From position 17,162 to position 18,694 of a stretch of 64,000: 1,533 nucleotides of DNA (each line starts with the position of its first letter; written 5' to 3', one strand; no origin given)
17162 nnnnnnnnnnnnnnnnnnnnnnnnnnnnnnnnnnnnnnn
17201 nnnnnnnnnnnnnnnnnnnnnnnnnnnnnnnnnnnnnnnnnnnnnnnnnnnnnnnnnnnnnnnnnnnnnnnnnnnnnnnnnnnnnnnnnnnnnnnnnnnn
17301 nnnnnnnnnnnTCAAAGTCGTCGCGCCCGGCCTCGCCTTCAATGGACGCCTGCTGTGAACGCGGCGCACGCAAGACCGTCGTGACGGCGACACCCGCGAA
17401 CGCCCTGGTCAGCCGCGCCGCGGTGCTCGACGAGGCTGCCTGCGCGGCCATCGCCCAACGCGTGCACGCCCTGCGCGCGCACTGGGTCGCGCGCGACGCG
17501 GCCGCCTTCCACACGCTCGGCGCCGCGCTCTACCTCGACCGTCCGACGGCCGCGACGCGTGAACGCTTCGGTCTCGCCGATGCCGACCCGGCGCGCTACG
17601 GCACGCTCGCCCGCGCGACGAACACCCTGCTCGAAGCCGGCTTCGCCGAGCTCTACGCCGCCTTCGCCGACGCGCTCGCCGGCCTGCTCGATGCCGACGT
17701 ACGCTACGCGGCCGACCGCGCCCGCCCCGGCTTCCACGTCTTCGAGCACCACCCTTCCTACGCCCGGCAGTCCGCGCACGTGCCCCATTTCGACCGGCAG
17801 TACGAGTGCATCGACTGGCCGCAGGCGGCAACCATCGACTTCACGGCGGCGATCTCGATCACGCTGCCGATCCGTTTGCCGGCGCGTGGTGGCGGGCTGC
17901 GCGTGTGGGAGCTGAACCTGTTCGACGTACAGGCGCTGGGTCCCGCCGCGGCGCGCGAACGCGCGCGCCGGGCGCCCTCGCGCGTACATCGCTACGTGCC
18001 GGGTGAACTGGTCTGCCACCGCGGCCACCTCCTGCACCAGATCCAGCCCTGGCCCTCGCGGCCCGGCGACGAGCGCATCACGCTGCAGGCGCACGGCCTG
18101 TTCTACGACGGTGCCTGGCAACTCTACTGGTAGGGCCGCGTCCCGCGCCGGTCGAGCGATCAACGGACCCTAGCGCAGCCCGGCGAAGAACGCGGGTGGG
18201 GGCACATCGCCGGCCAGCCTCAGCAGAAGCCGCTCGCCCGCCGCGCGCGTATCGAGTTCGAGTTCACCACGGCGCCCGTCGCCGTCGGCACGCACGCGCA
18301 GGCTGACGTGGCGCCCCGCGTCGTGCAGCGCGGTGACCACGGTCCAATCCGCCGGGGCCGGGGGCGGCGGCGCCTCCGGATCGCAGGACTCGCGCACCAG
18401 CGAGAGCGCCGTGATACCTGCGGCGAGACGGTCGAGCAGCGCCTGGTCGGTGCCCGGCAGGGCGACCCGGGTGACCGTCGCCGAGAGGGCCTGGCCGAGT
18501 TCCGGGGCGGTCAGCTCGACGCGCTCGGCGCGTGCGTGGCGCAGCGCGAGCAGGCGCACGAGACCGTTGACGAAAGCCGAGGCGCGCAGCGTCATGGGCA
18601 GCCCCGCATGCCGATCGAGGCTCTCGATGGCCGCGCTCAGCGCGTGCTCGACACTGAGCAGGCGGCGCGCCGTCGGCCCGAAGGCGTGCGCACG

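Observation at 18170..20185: Second, divergently oriented flavin halogenase with a long C-terminal extension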

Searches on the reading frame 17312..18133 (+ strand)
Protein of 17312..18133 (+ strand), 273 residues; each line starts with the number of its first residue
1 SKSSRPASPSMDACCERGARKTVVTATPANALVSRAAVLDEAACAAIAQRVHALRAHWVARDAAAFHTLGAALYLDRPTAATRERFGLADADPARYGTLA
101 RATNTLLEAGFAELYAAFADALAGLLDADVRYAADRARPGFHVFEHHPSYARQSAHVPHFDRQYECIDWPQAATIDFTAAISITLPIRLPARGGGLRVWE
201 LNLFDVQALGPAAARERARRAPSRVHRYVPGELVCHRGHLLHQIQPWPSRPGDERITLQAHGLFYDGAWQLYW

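Call 10: search_protein_families(library=pfam, proteins=[window:17312-18133:+], max_evalue=0.001)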
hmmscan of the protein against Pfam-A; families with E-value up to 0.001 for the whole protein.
window:17312-18133:+ (273 aa): 0 families

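Call 36: search_protein_families(library=ncbifam, proteins=[window:17342-18133:+], max_evalue=0.01)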
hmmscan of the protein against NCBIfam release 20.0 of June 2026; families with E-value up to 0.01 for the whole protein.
window:17342-18133:+ (263 aa): 0 families

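Call 63: search_solved_structures(query=A4, max_evalue=10)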
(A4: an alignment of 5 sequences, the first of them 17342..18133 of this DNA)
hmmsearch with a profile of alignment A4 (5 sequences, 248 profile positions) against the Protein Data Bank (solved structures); distinct sequences matched with E-value up to 10: 8.
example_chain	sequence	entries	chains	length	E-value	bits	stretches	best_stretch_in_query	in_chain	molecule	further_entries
8aut_A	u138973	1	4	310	0.13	14.8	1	148-219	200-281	Oxidoreductase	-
6rd4_4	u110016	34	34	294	0.18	14.3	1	34-120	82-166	Mitochondrial ATP synthase associated protein ASA4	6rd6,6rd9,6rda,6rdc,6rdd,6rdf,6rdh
6gem_A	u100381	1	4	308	0.26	13.8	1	148-219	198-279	Oxidoreductase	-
8acv_A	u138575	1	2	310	0.44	13.1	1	148-220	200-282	Oxidoreductase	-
5iqu_A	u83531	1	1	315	0.45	13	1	147-220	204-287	WelO5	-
5j4r_A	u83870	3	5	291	0.61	12.6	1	148-220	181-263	WelO5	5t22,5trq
5iqs_A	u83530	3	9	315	0.68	12.5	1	148-220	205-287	WelO5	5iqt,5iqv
3d1l_A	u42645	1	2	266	0.94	12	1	65-154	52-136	Putative NADP oxidoreductase BF3122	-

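Call 64: search_protein_families(library=pfam, alignment_id=A4, max_evalue=10)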
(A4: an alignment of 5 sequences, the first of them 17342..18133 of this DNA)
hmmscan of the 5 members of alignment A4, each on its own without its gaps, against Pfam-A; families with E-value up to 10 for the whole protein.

A. member 1, window:17342-18133:+ (263 aa): 0 families

B. families by the number of members that match (of 5 scanned): 3 families
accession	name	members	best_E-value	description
PF22814.2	WelO5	2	1.5e-06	Carrier-protein-independent halogenase WelO5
PF21830.1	DUF6890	1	0.029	Family of unknown function (DUF6890)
PF13640.12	2OG-FeII_Oxy_3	1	0.089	2OG-Fe(II) oxygenase superfamily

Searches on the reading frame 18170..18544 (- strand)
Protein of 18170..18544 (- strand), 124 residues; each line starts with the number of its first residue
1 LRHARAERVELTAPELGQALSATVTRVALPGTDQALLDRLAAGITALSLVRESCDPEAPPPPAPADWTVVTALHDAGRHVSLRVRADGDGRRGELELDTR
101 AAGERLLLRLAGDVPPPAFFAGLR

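Call 45: predict_structure(alignment_id=A2)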
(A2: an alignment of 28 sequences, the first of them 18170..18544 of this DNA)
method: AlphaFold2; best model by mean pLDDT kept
length: 124 residues; sequences in the alignment: 28
mean_pLDDT: 88.9   pTM: 0.78
mean pLDDT of the five models: 88.9, 87.6, 86.8, 86.5, 86.0
residues with pLDDT >= 90: 65; 70-90: 52; 50-70: 7; < 50: 0
segments of 3 or more residues with pLDDT < 50: none
pLDDT, mean of each block of 10 residues (from residue 1): 76 89 84 86 94 91 92 93 93 95 95 88 71
secondary structure, 60 per line:
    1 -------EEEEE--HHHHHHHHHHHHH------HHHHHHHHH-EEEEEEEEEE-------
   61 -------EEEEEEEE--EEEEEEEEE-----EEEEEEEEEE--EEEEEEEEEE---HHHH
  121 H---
elements in order: E8-12 H15-27 H34-42 E44-53 E68-75 E78-86 E92-101 E104-113 H117-121

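Call 51: search_protein_representatives(alignment_id=A2)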
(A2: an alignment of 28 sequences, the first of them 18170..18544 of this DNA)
Query: 28 sequences, 133 profile positions. Proteins with E-value up to 0.001 (for the whole library): 12; up to 1e-10: 8; up to 1e-30: 0. The best 12 are listed.
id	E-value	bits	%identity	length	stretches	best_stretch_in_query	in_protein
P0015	3.1e-27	111.0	-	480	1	1-132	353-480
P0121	1.1e-25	106.0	-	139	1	2-132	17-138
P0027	3.2e-22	94.8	-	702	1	3-132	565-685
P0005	2.7e-21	91.8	-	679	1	1-131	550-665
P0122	3.9e-21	91.3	-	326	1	4-131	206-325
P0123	6.9e-20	87.2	-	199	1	2-131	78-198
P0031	9.7e-18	80.3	-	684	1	1-132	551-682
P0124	8.4e-13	64.3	-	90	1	34-119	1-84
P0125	2.4e-07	46.7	-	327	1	1-122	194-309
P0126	2.3e-05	40.2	-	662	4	64-128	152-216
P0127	6.6e-05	38.8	-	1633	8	53-109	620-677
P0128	1.3e-04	37.8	-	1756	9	64-113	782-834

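Call 73: fold_search(model_id=the predicted structure, library=pdb)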
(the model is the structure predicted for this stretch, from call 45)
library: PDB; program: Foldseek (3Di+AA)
matches with E <= 10: 1284; with E <= 0.001: 0
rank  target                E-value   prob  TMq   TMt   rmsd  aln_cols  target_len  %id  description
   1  2vu4                  4.9e-03  0.98  0.34  0.30   6.2       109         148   14  Structure of PsbP protein from Spinacia oleracea at 1.98 A resolution (released 2009-07-21)
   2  1v2b_B                5.5e-03  0.98  0.32  0.28   6.8       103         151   13  Crystal Structure of PsbP Protein in the Oxygen-Evolving Complex of Photosystem II from Higher Plants (released 2004-05-18)
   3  4rti                  7.0e-03  0.96  0.33  0.27   7.7       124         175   14  The crystal structure of PsbP from Spinacia oleracea (released 2015-03-11)
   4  2xb3                  9.4e-03  0.99  0.31  0.26   5.6        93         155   10  The Structure of Cyanobacterial PsbP (released 2010-08-25)
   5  4rth_A                1.2e-02  0.94  0.31  0.25   9.0       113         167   15  The crystal structure of PsbP from Zea mays (released 2015-03-11)
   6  9gnw_P                1.3e-02  0.96  0.33  0.24   9.7       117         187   14  Universal PSII assembly intermediate (released 2025-09-17)
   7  6xrb_A                1.9e-02  0.98  0.35  0.30   6.6       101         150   13  Crystal structure of SciW from Salmonella typhimurium (released 2020-12-30)
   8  1v2b_A                2.0e-02  0.91  0.33  0.29   6.8       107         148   12  Crystal Structure of PsbP Protein in the Oxygen-Evolving Complex of Photosystem II from Higher Plants (released 2004-05-18)
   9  9mvg_B                2.1e-02  0.97  0.33  0.30   7.1       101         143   12  Structure of SciW variant L66A bound to the Rhs1 transmembrane domain (released 2026-01-28)
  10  6xrr_H                2.2e-02  0.97  0.35  0.32   6.4       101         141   13  Structure of SciW bound to the Rhs1 Transmembrane Domain from Salmonella typhimurium (released 2020-12-30)
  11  6xrr_I                2.7e-02  0.96  0.34  0.30   6.5       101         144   13  Structure of SciW bound to the Rhs1 Transmembrane Domain from Salmonella typhimurium (released 2020-12-30)
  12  9mvg_E                2.8e-02  0.97  0.35  0.32   5.9        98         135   13  Structure of SciW variant L66A bound to the Rhs1 transmembrane domain (released 2026-01-28)
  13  6xrr_A                3.2e-02  0.96  0.35  0.31   6.4       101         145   12  Structure of SciW bound to the Rhs1 Transmembrane Domain from Salmonella typhimurium (released 2020-12-30)
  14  3jcu_P                3.2e-02  0.82  0.30  0.24  10.8       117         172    9  Cryo-EM structure of spinach PSII-LHCII supercomplex at 3.2 Angstrom resolution (released 2016-05-25)
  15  2lnj_MODEL_1_A        3.2e-02  0.77  0.37  0.29  11.1       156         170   12  Solution Structure of Cyanobacterial PsbP (CyanoP) from Synechocystis sp. PCC 6803 (released 2012-06-06)
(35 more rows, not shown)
